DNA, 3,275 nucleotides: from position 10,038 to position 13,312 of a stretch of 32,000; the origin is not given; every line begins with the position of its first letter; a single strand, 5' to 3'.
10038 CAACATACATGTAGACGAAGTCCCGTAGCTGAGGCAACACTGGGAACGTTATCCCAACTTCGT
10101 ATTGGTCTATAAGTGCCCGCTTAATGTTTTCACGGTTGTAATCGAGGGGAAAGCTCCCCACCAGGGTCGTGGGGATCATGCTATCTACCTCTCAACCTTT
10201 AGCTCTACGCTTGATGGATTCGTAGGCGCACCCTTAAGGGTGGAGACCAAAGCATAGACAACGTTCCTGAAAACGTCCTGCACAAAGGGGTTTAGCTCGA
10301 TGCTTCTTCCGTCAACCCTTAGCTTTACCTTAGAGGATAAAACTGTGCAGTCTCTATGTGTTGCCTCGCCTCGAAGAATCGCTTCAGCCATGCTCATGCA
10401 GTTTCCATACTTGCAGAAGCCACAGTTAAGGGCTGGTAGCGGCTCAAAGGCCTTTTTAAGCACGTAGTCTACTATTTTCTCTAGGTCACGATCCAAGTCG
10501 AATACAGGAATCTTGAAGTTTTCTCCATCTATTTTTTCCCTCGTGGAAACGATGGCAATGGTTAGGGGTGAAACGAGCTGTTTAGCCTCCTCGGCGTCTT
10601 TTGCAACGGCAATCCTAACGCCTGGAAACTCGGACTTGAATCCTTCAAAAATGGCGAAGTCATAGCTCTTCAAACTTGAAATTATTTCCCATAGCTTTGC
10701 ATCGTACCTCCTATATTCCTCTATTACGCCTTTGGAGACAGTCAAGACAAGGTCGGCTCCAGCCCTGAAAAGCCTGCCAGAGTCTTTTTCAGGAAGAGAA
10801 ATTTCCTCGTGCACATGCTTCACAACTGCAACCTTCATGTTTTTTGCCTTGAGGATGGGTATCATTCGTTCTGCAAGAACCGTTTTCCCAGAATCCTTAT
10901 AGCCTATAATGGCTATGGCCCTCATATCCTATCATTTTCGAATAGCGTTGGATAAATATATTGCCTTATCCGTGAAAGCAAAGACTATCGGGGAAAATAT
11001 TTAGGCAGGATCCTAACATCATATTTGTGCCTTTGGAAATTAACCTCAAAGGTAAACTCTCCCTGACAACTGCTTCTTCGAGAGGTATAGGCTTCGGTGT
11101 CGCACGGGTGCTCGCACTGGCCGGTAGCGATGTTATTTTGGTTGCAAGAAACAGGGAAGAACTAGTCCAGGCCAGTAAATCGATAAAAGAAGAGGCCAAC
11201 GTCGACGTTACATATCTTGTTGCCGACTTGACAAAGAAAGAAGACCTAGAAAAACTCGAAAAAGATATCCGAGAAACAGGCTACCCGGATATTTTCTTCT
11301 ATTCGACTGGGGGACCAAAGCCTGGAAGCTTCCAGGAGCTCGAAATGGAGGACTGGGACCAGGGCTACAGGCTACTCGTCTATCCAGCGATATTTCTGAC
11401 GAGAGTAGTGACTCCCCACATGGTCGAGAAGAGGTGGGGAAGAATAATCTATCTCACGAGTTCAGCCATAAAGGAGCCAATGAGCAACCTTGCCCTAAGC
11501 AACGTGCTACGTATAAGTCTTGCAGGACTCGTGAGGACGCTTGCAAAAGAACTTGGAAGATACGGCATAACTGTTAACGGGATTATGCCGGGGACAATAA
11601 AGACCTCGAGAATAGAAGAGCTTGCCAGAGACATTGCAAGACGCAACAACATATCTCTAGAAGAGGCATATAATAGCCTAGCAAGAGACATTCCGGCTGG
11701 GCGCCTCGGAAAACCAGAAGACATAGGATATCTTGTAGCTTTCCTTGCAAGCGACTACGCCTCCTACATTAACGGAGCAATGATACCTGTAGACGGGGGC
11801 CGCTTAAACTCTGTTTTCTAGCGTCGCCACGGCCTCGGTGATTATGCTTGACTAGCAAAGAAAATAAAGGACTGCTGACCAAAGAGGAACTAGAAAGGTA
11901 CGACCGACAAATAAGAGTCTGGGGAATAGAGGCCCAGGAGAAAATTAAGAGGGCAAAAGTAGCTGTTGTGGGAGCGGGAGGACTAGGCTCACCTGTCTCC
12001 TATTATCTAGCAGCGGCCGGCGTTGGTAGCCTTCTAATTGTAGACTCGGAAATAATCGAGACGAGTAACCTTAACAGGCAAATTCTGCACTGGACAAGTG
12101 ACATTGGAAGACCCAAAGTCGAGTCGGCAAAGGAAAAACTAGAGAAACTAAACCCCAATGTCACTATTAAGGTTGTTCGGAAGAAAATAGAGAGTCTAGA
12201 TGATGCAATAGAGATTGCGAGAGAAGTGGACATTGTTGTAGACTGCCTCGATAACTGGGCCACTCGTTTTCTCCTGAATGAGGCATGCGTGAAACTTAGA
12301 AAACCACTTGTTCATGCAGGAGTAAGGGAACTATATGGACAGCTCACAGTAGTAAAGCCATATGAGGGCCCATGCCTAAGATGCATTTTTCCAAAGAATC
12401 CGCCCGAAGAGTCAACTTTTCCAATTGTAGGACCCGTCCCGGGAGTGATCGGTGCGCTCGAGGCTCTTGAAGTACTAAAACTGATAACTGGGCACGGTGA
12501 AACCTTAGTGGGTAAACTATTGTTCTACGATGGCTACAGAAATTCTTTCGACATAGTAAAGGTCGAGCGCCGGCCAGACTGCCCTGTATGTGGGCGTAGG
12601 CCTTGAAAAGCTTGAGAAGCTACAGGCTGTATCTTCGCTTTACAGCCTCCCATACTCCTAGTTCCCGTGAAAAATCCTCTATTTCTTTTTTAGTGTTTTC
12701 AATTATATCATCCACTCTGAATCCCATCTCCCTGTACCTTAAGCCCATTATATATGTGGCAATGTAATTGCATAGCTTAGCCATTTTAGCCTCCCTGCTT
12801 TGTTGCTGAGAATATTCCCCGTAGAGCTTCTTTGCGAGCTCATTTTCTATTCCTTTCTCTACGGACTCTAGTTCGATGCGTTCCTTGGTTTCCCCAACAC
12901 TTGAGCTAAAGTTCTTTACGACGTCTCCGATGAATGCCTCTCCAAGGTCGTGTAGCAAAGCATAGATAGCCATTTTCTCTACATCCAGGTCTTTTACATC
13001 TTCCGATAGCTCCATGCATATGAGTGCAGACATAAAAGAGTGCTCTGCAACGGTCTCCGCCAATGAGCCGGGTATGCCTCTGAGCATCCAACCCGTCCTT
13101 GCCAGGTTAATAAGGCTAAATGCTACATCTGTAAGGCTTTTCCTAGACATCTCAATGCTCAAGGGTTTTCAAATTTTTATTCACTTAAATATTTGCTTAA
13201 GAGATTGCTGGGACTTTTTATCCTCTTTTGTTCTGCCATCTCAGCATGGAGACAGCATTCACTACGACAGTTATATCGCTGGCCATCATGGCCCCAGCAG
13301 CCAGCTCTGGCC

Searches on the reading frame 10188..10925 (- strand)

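Call 27: search_protein_families(library=pfam, proteins=[window:10188-10925:-], max_evalue=0.001)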
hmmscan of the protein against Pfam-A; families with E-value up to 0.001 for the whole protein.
window:10188-10925:- (246 aa): 2 families
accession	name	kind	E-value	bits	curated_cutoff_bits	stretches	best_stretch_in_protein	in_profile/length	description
PF03205.20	MobB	-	4.5e-23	82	26.6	1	4-127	2-132/133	Molybdopterin guanine dinucleotide synthesis protein B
PF04060.18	FeS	-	3.6e-11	43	23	1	163-194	1-32/33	Putative Fe-S cluster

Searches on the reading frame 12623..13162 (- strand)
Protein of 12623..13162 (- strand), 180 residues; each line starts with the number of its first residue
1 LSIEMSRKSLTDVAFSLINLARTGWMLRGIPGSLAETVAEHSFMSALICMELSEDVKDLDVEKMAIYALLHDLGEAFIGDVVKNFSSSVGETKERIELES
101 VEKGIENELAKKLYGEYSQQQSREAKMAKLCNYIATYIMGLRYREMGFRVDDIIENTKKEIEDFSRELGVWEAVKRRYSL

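Call 54: search_protein_families(library=pfam, proteins=[window:12623-13162:-], max_evalue=0.00001)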
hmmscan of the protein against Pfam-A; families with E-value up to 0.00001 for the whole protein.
window:12623-13162:- (180 aa): 4 families
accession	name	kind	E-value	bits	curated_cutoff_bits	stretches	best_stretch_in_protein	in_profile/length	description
PF13023.12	HD_3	-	3.2e-17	63.4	22.5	1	20-144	7-135/165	HD domain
PF01966.28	HD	-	2.1e-11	44.6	22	1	38-135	1-114/116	HD domain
PF12917.13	YfbR-like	-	9.6e-11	42.1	25.9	1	35-139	23-140/182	5'-deoxynucleotidase YfbR-like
PF08668.18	HDOD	-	5.3e-07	29.7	22.9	1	33-103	90-162/196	HDOD domain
